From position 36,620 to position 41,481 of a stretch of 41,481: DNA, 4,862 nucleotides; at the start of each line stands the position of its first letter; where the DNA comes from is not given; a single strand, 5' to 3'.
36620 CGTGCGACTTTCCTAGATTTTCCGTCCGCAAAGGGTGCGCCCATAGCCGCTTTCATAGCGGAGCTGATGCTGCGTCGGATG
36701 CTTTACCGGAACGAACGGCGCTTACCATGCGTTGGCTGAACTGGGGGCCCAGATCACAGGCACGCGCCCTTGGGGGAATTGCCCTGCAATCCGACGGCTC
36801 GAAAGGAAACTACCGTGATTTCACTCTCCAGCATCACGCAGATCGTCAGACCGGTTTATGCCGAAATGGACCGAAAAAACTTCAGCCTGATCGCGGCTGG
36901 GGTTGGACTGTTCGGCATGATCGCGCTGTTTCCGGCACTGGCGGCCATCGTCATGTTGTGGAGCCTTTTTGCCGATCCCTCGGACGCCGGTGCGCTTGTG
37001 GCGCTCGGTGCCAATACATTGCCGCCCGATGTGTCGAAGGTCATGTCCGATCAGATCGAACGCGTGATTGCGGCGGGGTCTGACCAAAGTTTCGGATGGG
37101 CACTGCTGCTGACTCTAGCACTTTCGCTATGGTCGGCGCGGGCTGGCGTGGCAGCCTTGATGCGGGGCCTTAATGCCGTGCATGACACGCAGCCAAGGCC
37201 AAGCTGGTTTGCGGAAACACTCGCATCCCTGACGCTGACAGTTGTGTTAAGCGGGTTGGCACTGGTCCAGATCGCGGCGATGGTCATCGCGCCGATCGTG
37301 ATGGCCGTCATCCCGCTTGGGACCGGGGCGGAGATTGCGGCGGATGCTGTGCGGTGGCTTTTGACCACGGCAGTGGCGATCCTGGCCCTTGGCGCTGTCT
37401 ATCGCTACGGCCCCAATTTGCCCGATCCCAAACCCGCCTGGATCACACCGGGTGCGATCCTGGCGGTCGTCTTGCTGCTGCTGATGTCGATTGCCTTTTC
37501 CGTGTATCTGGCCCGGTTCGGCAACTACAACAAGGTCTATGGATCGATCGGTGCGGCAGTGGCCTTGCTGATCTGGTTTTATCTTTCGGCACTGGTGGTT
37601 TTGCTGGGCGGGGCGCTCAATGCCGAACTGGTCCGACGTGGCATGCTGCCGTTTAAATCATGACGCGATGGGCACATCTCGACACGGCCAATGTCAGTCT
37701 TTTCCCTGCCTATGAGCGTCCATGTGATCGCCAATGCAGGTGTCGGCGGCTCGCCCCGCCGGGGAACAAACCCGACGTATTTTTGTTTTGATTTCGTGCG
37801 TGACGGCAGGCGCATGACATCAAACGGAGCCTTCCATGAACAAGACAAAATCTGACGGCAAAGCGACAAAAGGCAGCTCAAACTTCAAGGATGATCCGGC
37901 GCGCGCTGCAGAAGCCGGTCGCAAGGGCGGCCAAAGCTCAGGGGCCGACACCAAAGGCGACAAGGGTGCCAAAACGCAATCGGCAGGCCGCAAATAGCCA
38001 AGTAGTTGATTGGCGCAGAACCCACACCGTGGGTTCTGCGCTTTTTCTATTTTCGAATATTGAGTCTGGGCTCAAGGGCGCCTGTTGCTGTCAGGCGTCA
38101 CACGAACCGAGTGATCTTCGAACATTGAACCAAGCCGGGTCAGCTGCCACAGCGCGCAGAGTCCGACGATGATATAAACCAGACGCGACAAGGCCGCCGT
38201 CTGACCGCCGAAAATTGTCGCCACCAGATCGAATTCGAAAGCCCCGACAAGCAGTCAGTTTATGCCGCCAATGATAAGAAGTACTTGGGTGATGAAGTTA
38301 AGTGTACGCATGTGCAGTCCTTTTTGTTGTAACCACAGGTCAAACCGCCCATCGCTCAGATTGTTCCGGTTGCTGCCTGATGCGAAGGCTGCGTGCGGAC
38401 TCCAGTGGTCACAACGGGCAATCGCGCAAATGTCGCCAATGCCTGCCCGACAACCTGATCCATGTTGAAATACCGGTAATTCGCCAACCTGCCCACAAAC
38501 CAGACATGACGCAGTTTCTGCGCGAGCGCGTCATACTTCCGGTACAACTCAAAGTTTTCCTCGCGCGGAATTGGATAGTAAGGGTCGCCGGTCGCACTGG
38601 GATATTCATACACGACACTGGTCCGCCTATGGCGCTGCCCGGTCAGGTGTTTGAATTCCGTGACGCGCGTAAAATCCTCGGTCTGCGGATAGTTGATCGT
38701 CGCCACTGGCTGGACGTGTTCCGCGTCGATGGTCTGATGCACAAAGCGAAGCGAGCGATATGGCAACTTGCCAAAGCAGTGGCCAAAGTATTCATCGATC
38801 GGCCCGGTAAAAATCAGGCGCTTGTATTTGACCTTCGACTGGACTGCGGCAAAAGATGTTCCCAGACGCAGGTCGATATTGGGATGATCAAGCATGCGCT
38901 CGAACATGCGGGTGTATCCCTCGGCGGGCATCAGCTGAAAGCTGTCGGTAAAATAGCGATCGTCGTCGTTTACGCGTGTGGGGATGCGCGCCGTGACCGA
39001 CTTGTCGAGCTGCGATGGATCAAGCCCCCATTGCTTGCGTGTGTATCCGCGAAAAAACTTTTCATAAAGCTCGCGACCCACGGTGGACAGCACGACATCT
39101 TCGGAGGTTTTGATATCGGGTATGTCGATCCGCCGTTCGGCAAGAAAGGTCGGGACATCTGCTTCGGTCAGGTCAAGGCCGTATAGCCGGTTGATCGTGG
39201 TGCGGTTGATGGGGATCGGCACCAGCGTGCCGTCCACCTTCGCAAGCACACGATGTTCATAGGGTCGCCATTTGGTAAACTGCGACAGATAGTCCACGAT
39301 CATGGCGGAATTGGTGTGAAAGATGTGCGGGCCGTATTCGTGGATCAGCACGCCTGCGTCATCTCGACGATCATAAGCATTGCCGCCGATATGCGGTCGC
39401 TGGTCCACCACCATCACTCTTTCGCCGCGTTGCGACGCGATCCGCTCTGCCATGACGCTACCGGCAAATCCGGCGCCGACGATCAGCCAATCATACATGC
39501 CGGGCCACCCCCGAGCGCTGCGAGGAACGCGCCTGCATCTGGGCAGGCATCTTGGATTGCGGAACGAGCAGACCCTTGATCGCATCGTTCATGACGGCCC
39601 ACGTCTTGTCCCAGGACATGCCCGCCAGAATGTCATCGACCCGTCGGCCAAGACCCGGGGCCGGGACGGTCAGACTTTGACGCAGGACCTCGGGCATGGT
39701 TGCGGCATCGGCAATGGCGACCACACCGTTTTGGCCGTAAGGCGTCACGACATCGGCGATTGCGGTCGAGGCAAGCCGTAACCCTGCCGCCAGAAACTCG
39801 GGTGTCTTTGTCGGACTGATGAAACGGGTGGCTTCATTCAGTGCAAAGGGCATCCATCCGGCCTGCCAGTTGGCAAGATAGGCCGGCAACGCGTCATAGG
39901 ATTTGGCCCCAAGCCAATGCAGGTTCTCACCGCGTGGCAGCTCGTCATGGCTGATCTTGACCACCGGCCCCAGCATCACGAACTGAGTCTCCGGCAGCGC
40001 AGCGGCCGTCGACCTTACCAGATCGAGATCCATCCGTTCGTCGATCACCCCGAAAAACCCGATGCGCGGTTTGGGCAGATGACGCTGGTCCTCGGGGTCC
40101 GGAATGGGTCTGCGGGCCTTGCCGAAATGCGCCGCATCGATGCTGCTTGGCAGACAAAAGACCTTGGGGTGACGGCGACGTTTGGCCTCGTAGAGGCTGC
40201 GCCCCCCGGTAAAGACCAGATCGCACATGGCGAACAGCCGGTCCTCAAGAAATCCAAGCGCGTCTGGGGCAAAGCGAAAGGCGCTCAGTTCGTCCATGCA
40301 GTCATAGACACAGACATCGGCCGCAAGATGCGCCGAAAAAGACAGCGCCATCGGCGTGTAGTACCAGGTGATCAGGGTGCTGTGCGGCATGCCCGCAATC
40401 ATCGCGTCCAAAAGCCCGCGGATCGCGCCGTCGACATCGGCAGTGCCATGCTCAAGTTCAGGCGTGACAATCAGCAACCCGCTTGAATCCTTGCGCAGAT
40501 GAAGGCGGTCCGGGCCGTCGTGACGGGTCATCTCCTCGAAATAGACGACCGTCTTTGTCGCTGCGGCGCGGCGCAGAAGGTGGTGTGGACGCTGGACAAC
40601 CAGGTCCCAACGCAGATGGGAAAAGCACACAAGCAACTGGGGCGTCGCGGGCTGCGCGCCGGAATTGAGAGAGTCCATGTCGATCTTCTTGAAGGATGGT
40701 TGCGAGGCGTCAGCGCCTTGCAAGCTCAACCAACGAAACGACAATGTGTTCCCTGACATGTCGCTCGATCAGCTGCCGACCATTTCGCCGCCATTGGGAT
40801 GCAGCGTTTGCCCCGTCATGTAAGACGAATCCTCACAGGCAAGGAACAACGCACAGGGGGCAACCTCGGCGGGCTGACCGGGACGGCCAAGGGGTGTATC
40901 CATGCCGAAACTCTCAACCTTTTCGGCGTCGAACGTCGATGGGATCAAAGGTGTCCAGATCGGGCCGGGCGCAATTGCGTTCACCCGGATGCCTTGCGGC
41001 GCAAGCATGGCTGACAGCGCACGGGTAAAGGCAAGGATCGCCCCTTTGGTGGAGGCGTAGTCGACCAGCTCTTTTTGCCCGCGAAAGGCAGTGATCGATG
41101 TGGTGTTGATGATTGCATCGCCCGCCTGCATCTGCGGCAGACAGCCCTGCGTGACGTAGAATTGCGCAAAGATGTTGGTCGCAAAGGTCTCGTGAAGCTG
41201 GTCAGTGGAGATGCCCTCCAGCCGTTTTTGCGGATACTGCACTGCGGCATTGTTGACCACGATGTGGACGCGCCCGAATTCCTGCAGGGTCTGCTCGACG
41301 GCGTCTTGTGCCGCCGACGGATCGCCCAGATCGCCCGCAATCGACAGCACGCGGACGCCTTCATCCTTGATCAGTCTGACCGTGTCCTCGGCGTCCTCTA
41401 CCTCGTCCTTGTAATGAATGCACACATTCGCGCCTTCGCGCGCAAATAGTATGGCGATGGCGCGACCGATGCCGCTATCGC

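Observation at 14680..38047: Unusually dense general-stress-response island: about 19 EcfG-type promoter motifs around phyR-nepR-ecfG-kinase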

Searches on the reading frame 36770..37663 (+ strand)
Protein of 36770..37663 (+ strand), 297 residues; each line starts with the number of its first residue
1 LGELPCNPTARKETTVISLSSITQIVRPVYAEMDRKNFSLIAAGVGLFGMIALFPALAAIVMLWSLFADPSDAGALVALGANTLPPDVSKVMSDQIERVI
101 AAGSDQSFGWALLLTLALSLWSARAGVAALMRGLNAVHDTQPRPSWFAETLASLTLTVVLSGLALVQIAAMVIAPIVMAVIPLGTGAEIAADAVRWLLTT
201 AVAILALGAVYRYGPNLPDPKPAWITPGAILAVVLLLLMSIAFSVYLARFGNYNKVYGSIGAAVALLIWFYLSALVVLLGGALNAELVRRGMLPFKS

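Call 11: search_protein_families(library=pfam, proteins=[window:36770-37663:+], max_evalue=0.01)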
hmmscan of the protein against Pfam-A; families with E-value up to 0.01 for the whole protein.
window:36770-37663:+ (297 aa): 1 family
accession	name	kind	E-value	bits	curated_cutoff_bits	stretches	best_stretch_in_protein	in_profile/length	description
PF03631.20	Virul_fac_BrkB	-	1.7e-54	185.7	33.7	1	35-289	2-257/259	Virulence factor BrkB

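Call 56: find_related_loci(query=window:36815-37663:+, collection=metagenome_contigs, flank=10000)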
Query window:36815-37663:+ (282 aa) in metagenome_contigs; peptide patterns used: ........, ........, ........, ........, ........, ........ (x = any residue, [..] = any of these).
209 stretches matched a pattern; 135 encode a relative of the query (tblastn E <= 1e-3); the best 80 are kept; 80 distinct loci.
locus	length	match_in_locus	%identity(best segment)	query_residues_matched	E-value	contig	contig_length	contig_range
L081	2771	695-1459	37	16-272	1e-47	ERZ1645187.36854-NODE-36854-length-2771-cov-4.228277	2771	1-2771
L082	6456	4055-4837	32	10-270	2e-37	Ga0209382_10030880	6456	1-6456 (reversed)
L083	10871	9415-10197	32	10-270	2e-37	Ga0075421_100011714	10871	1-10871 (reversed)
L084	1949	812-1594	32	10-270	2e-37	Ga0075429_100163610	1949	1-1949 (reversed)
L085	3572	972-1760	32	8-270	7e-37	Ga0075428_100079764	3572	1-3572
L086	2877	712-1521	31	6-274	5e-35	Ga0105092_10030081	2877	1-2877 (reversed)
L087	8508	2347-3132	32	6-266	3e-33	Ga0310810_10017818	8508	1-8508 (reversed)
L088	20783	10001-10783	31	11-269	7e-30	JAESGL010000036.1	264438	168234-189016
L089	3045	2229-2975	30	27-274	3e-29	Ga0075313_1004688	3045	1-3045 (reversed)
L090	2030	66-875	29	6-274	3e-29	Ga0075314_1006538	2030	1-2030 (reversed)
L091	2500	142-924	32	11-269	1e-28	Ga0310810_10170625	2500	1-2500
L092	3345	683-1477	32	9-269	3e-28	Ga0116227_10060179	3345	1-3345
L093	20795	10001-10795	29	9-269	3e-27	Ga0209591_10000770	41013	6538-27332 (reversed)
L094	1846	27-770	32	26-269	1e-26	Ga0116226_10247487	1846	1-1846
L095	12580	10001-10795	31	9-269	1e-26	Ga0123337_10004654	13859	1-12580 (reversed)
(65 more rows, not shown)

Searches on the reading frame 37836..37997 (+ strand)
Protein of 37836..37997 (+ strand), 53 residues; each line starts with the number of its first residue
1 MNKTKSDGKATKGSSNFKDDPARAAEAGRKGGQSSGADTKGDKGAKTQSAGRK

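Call 27: search_protein_families(library=pfam, proteins=[window:37836-37997:+], max_evalue=0.1)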
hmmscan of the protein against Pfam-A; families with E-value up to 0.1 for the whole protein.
window:37836-37997:+ (53 aa): 1 family
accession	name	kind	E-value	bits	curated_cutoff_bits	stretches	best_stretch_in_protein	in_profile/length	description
PF10685.14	KGG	-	4.4e-07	30.5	20.4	1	16-36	1-22/22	Stress-induced bacterial acidophilic repeat motif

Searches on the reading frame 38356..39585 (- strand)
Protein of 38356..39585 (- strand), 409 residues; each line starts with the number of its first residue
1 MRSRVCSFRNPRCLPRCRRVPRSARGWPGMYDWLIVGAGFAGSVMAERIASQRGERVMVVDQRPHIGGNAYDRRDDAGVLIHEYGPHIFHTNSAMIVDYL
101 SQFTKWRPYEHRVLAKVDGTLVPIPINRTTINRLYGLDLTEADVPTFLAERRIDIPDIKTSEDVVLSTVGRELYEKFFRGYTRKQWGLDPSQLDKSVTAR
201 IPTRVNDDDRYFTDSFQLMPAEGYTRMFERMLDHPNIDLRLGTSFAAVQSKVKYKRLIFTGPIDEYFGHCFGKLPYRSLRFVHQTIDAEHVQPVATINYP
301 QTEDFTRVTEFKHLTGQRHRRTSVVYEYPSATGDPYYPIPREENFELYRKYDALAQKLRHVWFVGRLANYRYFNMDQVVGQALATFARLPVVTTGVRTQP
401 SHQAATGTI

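Call 11: search_protein_families(library=pfam, proteins=[window:38356-39585:-], max_evalue=0.01)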
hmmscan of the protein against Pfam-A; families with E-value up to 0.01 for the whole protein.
window:38356-39585:- (409 aa): 10 families
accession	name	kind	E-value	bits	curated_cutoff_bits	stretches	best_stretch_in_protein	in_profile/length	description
PF03275.19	GLF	-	1.6e-77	260.2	26.3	1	176-372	1-203/203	UDP-galactopyranose mutase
PF13450.12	NAD_binding_8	-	5.9e-18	65.3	21.9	1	35-100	1-65/68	NAD(P)-binding Rossmann-like domain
PF12831.13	FAD_oxidored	-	8.6e-05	22.4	27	1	32-70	1-38/416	FAD dependent oxidoreductase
PF13454.12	NAD_binding_9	-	0.00016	22.1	21.8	1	35-81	2-51/155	FAD-NAD(P)-binding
PF01266.30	DAO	-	0.00021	21.4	27.9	1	32-70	1-38/353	FAD dependent oxidoreductase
PF01593.30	Amino_oxidase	-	0.00061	19.6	19.8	1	51-102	11-60/443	Flavin containing amine oxidoreductase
PF00070.33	Pyr_redox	-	0.0016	19.3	22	0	33-73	2-40/82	Pyridine nucleotide-disulphide oxidoreductase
PF03486.20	HI0933_like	-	0.0077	16.1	50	0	32-67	2-36/244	HI0933-like protein Rossmann domain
PF00890.30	FAD_binding_2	-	0.009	15.7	20.4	0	32-69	1-37/414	FAD binding domain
PF07992.20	Pyr_redox_2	-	0.0093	15.9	26.1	0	32-64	2-33/291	Pyridine nucleotide-disulphide oxidoreductase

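Call 39: find_encoding_contigs(protein=window:38356-39585:-, flank=10000, max_places=4)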
Protein window:38356-39585:- (409 aa): no gene with exactly this product is on record in the collection.

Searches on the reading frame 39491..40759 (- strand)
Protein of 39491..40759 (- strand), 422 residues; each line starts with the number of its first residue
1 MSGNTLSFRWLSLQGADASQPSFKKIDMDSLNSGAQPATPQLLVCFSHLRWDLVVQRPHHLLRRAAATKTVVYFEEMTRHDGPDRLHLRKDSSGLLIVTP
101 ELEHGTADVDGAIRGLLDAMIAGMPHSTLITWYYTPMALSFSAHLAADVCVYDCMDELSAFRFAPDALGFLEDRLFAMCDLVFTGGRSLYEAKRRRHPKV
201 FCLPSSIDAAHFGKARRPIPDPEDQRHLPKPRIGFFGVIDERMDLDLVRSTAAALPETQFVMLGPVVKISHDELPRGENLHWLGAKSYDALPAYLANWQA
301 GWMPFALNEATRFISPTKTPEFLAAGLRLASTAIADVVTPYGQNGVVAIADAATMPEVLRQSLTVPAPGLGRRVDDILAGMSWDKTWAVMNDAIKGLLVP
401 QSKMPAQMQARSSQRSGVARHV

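Call 12: search_protein_families(library=pfam, proteins=[window:39491-40759:-], max_evalue=0.01)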
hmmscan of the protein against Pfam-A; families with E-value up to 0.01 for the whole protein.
window:39491-40759:- (422 aa): 0 families

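Call 27: search_protein_families(library=pfam, proteins=[window:39491-40678:-], max_evalue=0.1)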
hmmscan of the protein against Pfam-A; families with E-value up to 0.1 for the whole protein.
window:39491-40678:- (395 aa): 0 families

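Call 60: search_protein_families(library=ncbifam, proteins=[window:39491-40678:-], max_evalue=0.001)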
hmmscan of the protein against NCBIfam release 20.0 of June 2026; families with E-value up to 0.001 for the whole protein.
window:39491-40678:- (395 aa): 1 family
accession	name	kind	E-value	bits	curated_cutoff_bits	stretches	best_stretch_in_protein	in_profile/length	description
NF047676.1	TeichurnBiosyTuaH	equivalog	4.2e-13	48.9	550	1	94-307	92-321/384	teichuronic acid biosynthesis protein TuaH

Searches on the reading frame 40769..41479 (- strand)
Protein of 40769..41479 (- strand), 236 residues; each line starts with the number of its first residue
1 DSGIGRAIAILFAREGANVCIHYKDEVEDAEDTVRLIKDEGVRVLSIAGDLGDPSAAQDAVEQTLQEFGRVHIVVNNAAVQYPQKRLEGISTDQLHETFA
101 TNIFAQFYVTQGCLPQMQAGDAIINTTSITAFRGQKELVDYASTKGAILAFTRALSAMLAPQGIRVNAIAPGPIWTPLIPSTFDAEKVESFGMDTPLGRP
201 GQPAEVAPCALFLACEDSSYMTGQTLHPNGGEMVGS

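Call 12: search_protein_families(library=pfam, proteins=[window:40769-41479:-], max_evalue=0.01)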
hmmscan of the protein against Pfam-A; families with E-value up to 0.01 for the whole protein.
window:40769-41479:- (236 aa): 5 families
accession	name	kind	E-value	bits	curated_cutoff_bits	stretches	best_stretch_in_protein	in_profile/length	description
PF13561.12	adh_short_C2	-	1.1e-56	192.5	27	1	2-231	6-234/236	Enoyl-(Acyl carrier protein) reductase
PF00106.31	adh_short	-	1.4e-41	142.6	26.6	1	2-183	10-191/195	short chain dehydrogenase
PF08659.16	KR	-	1.3e-11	45.2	22.6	1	3-157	11-165/180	KR domain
PF23441.1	SDR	-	2.3e-06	27.6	27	1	39-181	58-201/258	SDR-like rossmann domain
PF08643.16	DUF1776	-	0.0084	16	25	0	81-170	102-195/294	Fungal family of unknown function (DUF1776)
